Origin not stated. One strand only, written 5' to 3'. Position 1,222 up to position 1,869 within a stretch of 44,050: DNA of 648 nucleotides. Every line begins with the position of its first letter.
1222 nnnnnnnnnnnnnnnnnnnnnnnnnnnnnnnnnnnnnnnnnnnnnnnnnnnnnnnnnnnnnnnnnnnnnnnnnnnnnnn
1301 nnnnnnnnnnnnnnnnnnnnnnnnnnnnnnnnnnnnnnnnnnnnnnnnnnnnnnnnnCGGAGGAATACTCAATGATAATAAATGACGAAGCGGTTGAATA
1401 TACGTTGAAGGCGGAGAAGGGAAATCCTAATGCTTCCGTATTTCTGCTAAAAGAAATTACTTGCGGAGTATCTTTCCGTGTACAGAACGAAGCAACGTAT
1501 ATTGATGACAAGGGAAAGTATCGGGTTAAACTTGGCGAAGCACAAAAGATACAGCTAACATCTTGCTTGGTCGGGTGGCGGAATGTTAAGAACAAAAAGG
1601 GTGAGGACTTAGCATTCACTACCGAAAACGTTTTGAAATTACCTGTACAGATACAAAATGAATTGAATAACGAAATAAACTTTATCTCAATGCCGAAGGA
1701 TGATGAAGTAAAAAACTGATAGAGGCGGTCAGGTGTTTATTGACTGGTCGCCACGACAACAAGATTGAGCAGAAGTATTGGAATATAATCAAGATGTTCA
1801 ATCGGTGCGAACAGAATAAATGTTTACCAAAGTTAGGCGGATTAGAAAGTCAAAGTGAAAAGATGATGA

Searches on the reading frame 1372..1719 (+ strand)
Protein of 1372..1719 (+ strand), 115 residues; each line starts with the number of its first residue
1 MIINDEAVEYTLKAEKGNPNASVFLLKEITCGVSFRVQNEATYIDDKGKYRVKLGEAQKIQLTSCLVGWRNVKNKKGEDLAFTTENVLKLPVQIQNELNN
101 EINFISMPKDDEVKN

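Call 5: search_protein_families(library=pfam, proteins=[window:1372-1719:+], max_evalue=0.1)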
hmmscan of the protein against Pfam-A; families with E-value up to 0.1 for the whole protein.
window:1372-1719:+ (115 aa): 1 family
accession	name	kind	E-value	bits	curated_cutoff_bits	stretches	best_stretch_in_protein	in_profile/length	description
PF13715.12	CarbopepD_reg_2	-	0.094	13.2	32.2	0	34-74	20-60/88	CarboxypepD_reg-like domain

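Call 6: search_protein_families(library=phrogs, proteins=[window:1372-1719:+], max_evalue=0.1)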
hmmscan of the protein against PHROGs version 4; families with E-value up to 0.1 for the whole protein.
window:1372-1719:+ (115 aa): 1 family
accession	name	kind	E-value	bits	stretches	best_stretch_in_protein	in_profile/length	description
phrog_313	-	tail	0.017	15.7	1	64-90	89-116/258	Tail assembly chaperone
